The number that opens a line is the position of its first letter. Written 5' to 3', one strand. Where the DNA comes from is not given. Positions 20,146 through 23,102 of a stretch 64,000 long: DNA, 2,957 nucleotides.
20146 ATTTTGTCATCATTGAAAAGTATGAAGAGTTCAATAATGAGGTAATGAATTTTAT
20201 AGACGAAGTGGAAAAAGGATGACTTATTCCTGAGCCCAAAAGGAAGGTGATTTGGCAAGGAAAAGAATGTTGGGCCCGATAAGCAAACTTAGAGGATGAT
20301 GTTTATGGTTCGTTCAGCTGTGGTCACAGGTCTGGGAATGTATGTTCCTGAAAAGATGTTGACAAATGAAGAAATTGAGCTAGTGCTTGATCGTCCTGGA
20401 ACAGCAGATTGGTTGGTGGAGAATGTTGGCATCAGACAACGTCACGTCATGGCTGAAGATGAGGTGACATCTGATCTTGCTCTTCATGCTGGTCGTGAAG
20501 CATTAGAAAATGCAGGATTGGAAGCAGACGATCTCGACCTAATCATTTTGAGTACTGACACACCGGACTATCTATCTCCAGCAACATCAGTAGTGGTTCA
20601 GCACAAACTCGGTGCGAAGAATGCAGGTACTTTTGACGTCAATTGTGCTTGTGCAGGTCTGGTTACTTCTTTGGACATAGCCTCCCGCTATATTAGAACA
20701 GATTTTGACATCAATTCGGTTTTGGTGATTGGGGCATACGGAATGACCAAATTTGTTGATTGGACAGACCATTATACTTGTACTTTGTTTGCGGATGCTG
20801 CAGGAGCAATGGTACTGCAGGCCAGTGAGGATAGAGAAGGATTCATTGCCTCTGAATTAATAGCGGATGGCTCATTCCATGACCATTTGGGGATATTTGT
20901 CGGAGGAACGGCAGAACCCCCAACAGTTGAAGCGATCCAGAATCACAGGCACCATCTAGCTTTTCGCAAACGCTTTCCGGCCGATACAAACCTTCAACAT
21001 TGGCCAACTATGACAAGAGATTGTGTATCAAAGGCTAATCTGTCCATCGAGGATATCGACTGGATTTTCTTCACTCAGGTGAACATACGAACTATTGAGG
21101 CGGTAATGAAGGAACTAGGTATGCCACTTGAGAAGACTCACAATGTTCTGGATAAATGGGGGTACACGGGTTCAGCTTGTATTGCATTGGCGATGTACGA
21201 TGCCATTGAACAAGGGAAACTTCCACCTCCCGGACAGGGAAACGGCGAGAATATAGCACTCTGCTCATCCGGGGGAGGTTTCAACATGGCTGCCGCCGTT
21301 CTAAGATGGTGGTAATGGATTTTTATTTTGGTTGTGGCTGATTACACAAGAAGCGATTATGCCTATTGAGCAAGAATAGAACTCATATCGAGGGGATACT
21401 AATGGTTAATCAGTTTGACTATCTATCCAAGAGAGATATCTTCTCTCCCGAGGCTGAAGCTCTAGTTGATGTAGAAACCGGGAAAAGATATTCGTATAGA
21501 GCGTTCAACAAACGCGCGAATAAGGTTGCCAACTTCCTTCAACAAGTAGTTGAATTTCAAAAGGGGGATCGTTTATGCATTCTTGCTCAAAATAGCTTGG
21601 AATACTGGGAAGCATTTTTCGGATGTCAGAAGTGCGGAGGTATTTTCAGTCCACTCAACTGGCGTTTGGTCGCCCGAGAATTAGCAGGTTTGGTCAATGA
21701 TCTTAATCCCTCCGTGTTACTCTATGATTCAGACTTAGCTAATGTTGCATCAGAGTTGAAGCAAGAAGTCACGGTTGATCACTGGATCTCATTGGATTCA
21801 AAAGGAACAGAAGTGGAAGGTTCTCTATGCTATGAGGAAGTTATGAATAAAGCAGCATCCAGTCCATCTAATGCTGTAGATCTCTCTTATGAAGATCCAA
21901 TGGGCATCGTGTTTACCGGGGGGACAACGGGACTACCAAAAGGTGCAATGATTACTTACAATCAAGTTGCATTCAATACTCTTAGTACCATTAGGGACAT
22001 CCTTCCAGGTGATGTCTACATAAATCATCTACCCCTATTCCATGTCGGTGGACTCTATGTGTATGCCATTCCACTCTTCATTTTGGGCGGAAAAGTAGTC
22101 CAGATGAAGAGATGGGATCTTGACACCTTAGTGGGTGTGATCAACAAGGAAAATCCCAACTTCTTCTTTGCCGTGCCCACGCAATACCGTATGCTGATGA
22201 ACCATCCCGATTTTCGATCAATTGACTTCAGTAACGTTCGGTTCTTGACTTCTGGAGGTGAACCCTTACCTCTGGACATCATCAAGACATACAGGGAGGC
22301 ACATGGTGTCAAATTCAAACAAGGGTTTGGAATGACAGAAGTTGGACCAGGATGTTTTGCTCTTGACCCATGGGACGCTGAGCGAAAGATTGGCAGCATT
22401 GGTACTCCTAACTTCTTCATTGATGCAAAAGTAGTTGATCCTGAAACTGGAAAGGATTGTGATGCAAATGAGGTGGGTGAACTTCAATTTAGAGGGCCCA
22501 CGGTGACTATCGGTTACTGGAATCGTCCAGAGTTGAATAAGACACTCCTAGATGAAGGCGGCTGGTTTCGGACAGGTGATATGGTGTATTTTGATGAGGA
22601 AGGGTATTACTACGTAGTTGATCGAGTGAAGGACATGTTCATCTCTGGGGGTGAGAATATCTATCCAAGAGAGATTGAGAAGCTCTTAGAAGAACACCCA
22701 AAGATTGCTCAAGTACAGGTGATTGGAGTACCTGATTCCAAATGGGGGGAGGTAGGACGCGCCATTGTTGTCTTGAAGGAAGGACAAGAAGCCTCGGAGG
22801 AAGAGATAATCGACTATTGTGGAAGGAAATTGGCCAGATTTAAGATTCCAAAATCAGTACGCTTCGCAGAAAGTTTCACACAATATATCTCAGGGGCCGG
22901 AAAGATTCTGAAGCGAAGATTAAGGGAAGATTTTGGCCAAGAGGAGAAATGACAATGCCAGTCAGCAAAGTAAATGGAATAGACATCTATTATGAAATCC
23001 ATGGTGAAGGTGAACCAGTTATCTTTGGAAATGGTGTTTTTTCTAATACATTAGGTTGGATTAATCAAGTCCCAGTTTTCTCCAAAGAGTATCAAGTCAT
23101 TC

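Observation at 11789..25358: ACP-independent twin-KAS III acyl-ester module with a dedicated importer (best candidate novel system)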

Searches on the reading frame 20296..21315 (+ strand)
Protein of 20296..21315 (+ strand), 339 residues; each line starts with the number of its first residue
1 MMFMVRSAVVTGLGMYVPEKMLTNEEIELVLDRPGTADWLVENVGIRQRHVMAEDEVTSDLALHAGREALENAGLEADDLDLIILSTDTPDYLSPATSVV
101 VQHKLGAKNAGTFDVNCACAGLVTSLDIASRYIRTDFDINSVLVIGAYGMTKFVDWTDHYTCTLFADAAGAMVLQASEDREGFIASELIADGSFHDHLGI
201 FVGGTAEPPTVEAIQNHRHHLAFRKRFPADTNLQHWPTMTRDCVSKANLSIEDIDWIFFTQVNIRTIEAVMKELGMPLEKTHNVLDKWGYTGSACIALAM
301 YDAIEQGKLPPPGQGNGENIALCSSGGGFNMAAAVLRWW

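Call 3: search_protein_families(library=pfam, proteins=[window:20296-21315:+])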
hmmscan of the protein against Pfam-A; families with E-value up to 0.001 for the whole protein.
window:20296-21315:+ (339 aa): 3 families
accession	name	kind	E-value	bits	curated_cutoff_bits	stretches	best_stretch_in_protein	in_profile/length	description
PF08545.16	ACP_syn_III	-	3.3e-24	85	24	1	113-192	1-80/80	3-Oxoacyl-[acyl-carrier-protein (ACP)] synthase III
PF08541.16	ACP_syn_III_C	-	1.4e-23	83.3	26.6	1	245-338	2-90/90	3-Oxoacyl-[acyl-carrier-protein (ACP)] synthase III C terminal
PF00108.29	Thiolase_N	-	0.00023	21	26.4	0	52-152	17-117/260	Thiolase, N-terminal domain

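Call 5: search_protein_families(library=ncbifam, proteins=[window:20296-21315:+], max_evalue=0.00001)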
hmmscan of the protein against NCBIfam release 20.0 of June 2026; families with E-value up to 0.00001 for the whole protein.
window:20296-21315:+ (339 aa): 13 families
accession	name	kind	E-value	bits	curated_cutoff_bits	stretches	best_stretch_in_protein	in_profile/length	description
NF006829.0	PRK09352.1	subfamily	6.3e-80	268.5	249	1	6-338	3-321/322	beta-ketoacyl-ACP synthase 3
TIGR00747.1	fabH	subfamily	1.1e-71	241.6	292.1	1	8-338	3-322/322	beta-ketoacyl-ACP synthase III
NF004623.0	PRK05963.1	equivalog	2.7e-59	201.1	437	1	4-337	2-327/328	beta-ketoacyl-ACP synthase III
NF005308.0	PRK06840.1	equivalog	1.4e-55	188.7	315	1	8-338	5-335/339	3-oxoacyl-ACP synthase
NF005541.0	PRK07204.1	equivalog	6.3e-44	150.7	402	1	4-336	1-327/329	beta-ketoacyl-ACP synthase III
NF006720.0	PRK09258.1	equivalog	3.8e-26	92.2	285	1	8-153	6-156/338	3-oxoacyl-ACP synthase III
NF005703.0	PRK07515.1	equivalog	8.4e-24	84.1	304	1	46-337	85-371/373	beta-ketoacyl-ACP synthase III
NF009519.0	PRK12880.1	equivalog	2.9e-23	82.7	436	1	7-300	7-308/353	beta-ketoacyl-ACP synthase III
NF003274.0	PRK04262.1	equivalog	4.2e-19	68.8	244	1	9-308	4-285/347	hydroxymethylglutaryl-CoA synthase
TIGR00748.1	HMG_CoA_syn_Arc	equivalog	1.8e-11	43.9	353.35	1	9-296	3-272/345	hydroxymethylglutaryl-CoA synthase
NF005293.2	PRK06816.1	subfamily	9.7e-11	41.3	450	1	10-142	3-145/378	StlD/DarB family beta-ketosynthase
TIGR01835.1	HMG-CoA-S_prok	equivalog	5.2e-08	32.1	360.35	1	45-147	36-136/382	hydroxymethylglutaryl-CoA synthase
NF053539.1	resorcinol_DarB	exception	1.6e-07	30.8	550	0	10-136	5-140/377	dialkylresorcinol biosynthesis protein DarB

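Call 6: search_solved_structures(query=window:20296-21315:+, max_evalue=0.00001)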
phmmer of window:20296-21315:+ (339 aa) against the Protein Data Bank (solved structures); distinct sequences matched with E-value up to 0.00001: 69 (the best 60 are shown).
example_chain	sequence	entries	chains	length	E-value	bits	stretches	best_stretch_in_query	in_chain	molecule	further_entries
4ryb_A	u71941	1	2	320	7.4e-54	186.2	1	8-337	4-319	3-oxoacyl-[acyl-carrier-protein] synthase 3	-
2ebd_A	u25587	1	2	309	1.6e-53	185.1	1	10-338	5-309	3-oxoacyl-[acyl-carrier-protein] synthase 3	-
4dfe_A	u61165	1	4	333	6.1e-53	183.2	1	10-338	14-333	3-oxoacyl-[acyl-carrier-protein] synthase 3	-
8vd9_A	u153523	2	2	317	2e-52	181.5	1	4-338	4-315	Beta-ketoacyl-[acyl-carrier-protein] synthase III 1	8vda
6x7r_A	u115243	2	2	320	2.8e-48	167.9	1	10-337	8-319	3-oxoacyl-[acyl-carrier-protein] synthase 3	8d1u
1hn9_A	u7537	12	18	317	2.9e-48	167.9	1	10-337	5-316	BETA-KETOACYL-ACYL CARRIER PROTEIN SYNTHASE III | 3-oxoacyl-[acyl-carrier-protein] synthase III | 3-oxoacyl-[acyl-carrier-protein] synthase 3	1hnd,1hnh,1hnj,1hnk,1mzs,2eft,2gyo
9ka2_A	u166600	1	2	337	3.3e-48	167.7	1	10-337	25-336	Beta-ketoacyl-[acyl-carrier-protein] synthase III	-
3il9_A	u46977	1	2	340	3.3e-48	167.6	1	10-337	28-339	3-oxoacyl-[acyl-carrier-protein] synthase 3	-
1ub7_A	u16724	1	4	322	6.7e-48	166.6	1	10-338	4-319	3-oxoacyl-[acyl-carrier protein] synthase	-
5bqs_A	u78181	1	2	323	1.2e-47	165.8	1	10-335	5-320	3-oxoacyl-[acyl-carrier-protein] synthase 3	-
1ebl_A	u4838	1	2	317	2e-47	165.1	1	10-337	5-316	BETA-KETOACYL-ACP SYNTHASE III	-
8vdb_A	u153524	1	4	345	2.2e-47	164.9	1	7-338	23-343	Beta-ketoacyl-[acyl-carrier-protein] synthase III 2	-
4nhd_A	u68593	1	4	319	1.1e-46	162.7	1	10-337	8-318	3-oxoacyl-[acyl-carrier-protein] synthase 3 protein 1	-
9ka5_A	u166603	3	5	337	1.5e-46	162.2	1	10-337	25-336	Beta-ketoacyl-[acyl-carrier-protein] synthase III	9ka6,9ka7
1zow_A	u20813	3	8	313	2.3e-45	158.3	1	10-338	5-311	3-oxoacyl-[acyl-carrier-protein] synthase III | 3-oxoacyl-[acyl-carrier-protein] synthase 3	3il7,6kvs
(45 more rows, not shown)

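Call 10: search_solved_structures(query=window:20296-21315:+, max_evalue=1e-48, show_alignments=5)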
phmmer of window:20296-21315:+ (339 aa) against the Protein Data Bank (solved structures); distinct sequences matched with E-value up to 1e-48: 4.
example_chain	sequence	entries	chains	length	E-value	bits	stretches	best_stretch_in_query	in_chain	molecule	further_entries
4ryb_A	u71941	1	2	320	7.4e-54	186.2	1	8-337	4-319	3-oxoacyl-[acyl-carrier-protein] synthase 3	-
2ebd_A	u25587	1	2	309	1.6e-53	185.1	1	10-338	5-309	3-oxoacyl-[acyl-carrier-protein] synthase 3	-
4dfe_A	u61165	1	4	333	6.1e-53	183.2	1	10-338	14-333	3-oxoacyl-[acyl-carrier-protein] synthase 3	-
8vd9_A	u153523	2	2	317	2e-52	181.5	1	4-338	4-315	Beta-ketoacyl-[acyl-carrier-protein] synthase III 1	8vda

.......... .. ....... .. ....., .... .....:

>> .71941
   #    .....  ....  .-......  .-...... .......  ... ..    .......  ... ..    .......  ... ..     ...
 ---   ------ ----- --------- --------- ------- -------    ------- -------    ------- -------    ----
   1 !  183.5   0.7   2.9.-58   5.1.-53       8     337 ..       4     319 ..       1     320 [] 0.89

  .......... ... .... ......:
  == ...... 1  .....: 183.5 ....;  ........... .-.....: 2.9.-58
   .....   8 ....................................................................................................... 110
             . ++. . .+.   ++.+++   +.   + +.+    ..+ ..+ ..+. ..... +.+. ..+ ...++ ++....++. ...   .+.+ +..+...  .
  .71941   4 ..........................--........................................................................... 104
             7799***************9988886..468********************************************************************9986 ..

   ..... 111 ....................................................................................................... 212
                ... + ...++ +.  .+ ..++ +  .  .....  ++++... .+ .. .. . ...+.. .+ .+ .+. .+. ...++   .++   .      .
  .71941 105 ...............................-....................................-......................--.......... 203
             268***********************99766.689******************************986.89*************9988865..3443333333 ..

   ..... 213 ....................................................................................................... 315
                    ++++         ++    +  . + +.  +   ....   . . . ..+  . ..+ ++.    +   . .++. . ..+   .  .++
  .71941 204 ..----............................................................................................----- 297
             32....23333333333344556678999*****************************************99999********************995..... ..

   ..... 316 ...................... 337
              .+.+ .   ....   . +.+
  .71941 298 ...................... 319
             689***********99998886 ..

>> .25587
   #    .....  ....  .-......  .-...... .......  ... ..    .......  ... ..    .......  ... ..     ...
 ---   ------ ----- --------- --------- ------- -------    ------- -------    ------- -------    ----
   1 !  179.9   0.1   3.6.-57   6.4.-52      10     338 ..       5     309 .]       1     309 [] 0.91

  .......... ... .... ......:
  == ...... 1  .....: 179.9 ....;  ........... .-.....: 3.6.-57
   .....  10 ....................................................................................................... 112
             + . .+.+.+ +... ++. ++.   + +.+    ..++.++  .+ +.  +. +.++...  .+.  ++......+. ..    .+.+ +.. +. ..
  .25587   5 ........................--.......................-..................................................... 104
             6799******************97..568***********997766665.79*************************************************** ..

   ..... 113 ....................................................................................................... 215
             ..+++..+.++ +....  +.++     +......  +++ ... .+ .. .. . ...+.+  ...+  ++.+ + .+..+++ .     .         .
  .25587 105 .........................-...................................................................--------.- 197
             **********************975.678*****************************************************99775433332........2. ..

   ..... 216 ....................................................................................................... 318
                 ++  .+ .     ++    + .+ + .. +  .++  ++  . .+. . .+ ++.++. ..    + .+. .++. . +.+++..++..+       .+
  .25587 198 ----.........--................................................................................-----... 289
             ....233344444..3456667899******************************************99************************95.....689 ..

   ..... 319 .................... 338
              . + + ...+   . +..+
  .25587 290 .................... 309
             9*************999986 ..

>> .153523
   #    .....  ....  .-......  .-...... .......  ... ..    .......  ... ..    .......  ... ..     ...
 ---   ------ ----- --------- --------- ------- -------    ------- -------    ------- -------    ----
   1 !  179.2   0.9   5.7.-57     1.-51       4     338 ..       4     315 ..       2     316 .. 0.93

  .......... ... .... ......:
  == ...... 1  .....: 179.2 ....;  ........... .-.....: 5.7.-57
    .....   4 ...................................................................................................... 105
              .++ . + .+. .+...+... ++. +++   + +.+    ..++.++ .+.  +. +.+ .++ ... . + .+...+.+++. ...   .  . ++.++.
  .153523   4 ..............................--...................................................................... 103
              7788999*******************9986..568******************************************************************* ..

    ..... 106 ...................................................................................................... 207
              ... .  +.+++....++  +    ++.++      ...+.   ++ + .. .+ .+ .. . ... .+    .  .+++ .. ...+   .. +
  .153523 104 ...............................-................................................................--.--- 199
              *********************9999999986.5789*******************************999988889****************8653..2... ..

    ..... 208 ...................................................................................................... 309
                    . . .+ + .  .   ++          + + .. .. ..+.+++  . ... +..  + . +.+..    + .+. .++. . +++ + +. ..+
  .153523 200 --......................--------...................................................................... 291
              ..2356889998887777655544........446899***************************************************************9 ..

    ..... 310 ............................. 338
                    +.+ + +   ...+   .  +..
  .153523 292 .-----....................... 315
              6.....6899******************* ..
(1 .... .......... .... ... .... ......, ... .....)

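Call 23: find_homologous_proteins(query=window:20296-21315:+, max_evalue=1e-10)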
Query window:20296-21315:+ (339 aa): 6943 proteins with E <= 1e-10 among 8000 candidates; the best 120 are listed. Only proteins of 186 to 594 residues were searched: fused or split forms outside these lengths cannot appear, so this answer is no evidence that the protein stands alone or is whole; lengths 'longer' or 'shorter' looks for them.
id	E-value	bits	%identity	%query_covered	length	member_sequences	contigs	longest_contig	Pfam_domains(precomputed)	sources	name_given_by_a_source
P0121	2.1e-227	772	100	99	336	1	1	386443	PF08545.17,PF08541.17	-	-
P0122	4.8e-225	764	99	99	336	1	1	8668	PF08545.17,PF08541.17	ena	-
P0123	6.0e-224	760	98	99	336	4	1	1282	PF08545.17,PF08541.17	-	-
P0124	1.4e-223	759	98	99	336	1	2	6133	PF08545.17,PF08541.17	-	-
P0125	3.5e-222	754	98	99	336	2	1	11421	PF08545.17,PF08541.17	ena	-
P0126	2.4e-219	745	96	99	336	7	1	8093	PF08545.17,PF08541.17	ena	-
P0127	5.7e-218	741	94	100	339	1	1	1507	PF08545.17,PF08541.17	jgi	jgi:3-oxoacyl-[acyl-carrier-protein] synthase-3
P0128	2.7e-212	722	92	99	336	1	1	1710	PF08545.17,PF00108.30,PF08541.17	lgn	-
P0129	3.5e-211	718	91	99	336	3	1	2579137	PF08545.17,PF08541.17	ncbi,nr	ncbi:MAG: ketoacyl-ACP synthase III [Candidatus Thorarchaeota archaeon]|nr:MAG: ketoacyl-ACP synthas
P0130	8.6e-211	717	92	99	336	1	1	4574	PF08545.17,PF08541.17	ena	-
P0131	5.6e-210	714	90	99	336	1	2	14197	PF08545.17,PF08541.17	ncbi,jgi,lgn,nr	ncbi:MAG: ketoacyl-ACP synthase III [Candidatus Thorarchaeota archaeon]|nr:MAG: ketoacyl-ACP synthas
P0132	9.1e-210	714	90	99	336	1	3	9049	PF08545.17,PF00108.30,PF08541.17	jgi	jgi:3-oxoacyl-[acyl-carrier-protein] synthase-3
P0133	1.3e-209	713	90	99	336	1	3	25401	PF08545.17,PF08541.17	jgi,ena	-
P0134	6.6e-209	711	90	99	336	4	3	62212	PF08545.17,PF08541.17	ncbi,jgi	ncbi:MAG: 3-oxoacyl-ACP synthase III family protein [Candidatus Thorarchaeota archaeon]|jgi:3-oxoacy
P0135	1.1e-208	710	90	99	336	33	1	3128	PF08545.17,PF08541.17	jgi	jgi:3-oxoacyl-[acyl-carrier-protein] synthase-3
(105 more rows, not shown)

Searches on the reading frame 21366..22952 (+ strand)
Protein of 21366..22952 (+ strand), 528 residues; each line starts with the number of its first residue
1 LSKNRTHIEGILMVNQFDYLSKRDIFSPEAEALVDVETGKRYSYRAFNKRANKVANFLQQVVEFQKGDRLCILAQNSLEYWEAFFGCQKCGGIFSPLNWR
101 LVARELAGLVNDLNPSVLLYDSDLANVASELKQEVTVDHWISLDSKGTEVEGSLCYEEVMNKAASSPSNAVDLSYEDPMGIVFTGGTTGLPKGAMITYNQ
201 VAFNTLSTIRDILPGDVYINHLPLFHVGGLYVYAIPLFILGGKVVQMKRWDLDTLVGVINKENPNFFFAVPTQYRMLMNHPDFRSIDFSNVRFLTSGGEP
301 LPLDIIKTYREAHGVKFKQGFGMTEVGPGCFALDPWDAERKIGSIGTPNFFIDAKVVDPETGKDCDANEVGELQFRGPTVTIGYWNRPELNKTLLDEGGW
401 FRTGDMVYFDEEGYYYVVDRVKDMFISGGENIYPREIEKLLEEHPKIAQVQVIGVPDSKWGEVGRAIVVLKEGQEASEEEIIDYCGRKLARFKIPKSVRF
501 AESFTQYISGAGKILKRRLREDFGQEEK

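Call 3: search_protein_families(library=pfam, proteins=[window:21366-22952:+])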
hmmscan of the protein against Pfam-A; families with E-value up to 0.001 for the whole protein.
window:21366-22952:+ (528 aa): 2 families
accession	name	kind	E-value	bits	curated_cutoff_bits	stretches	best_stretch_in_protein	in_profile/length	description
PF00501.34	AMP-binding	-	2.8e-84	283.6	29.9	1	28-385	9-384/384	AMP-binding enzyme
PF13193.12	AMP-binding_C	-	3e-17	63.7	24.5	1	436-507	1-72/76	AMP-binding enzyme C-terminal domain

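Call 5: search_protein_families(library=ncbifam, proteins=[window:21366-22952:+], max_evalue=0.00001)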
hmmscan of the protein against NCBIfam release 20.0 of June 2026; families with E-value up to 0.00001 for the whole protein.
window:21366-22952:+ (528 aa): 104 families (the best 25 are shown)
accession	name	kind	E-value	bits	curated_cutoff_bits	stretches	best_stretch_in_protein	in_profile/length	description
NF004837.0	PRK06187.1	subfamily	1.1e-133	446.3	476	1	29-526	23-525/531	long-chain-fatty-acid--CoA ligase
NF005307.0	PRK06839.1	equivalog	1.1e-118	397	748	1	20-521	8-491/496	o-succinylbenzoate--CoA ligase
NF006182.0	PRK08316.1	subfamily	3.2e-112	375.7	663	1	28-526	25-520/523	fatty acyl-CoA synthetase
NF052269.1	Staph_lig_FadD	equivalog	6.5e-110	367.8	650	1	16-518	2-488/499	long-chain-fatty-acid--CoA ligase FadD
NF006572.0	PRK09088.1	equivalog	1.7e-99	333.8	696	1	25-522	12-486/491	acyl-CoA synthetase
NF005702.0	PRK07514.1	subfamily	1.1e-98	330.9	558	1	25-524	13-501/506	malonyl-CoA synthase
NF006181.0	PRK08314.1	subfamily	2.9e-95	319.7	705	2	150-522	180-553/563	long-chain-fatty-acid--CoA ligase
NF005676.0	PRK07470.1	equivalog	3.3e-92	309.8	774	1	17-525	23-531/544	acyl-CoA synthetase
NF005857.1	PRK07786.1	exception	1.7e-89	300.7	733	1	16-524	11-513/513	fatty-acid--CoA ligase FadD5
NF002966.0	PRK03640.1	equivalog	6.3e-89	298.8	556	1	15-522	3-479/483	o-succinylbenzoate--CoA ligase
NF009233.0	PRK12583.1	subfamily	5.6e-87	292.4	832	1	27-521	31-548/558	fatty acid CoA ligase family protein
NF005801.1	PRK07656.1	equivalog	4.1e-86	289.6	657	1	29-520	16-500/500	FadD3 family acyl-CoA ligase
NF004114.0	PRK05605.1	equivalog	3.2e-85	286.6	766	1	152-526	194-572/575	long-chain-fatty-acid--CoA ligase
NF006523.0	PRK08974.1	equivalog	3.4e-81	273.1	884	2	173-523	203-553/561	long-chain-fatty-acid--CoA ligase FadD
NF005220.0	PRK06710.1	equivalog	9.5e-81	271.6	1116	1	181-522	211-552/563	long-chain-fatty-acid--CoA ligase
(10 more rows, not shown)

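Call 62: search_solved_structures(query=window:21366-22952:+, max_evalue=1e-60)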
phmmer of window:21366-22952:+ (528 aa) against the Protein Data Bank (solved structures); distinct sequences matched with E-value up to 1e-60: 13.
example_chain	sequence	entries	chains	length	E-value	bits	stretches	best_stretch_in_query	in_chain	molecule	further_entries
8weu_A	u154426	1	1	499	6.8e-96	325.2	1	26-526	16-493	Fatty-acyl-CoA synthase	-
8wev_A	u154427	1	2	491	3.7e-95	322.8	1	25-524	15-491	Feruloyl-CoA Synthetase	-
3r44_A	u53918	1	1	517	3.5e-89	303.1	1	19-524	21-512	fatty acyl CoA synthetase FADD13 (FATTY-ACYL-CoA SYNTHETASE)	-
4fuq_A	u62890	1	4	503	4.9e-73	249.8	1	32-523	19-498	Malonyl CoA synthetase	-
4gxr_A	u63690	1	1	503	6.3e-73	249.4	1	32-523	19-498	Malonyl CoA synthetase, Benzoate-CoA ligase Chimeric protein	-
4fut_A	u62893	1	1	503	1.2e-72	248.5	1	32-523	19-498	Malonyl CoA synthetase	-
4gxq_A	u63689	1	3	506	8e-72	245.8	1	32-523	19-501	Malonyl CoA synthetase, Benzoate-CoA ligase Chimeric protein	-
8r2q_A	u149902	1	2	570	1.1e-71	245.4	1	18-524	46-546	Probable fatty-acid-CoA ligase FadD5 (Fatty-acid-CoA synthetase) (Fatty-acid-CoA synthase)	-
1ult_A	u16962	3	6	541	8.3e-64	219.3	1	14-523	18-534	long chain fatty acid-CoA ligase | long-chain-fatty-acid-CoA synthetase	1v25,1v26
3a9u_A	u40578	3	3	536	1.2e-63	218.7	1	32-522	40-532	4-coumarate--CoA ligase | 4-coumarate:CoA ligase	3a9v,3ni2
6k4c_A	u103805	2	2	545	2.2e-62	214.6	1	27-522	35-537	Ancestral luciferase AncLamp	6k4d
5buq_A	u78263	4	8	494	1.7e-61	211.7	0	14-520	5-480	2-succinylbenzoate--CoA ligase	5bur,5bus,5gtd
5x8f_A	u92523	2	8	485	4.5e-61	210.3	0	16-520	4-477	2-succinylbenzoate--CoA ligase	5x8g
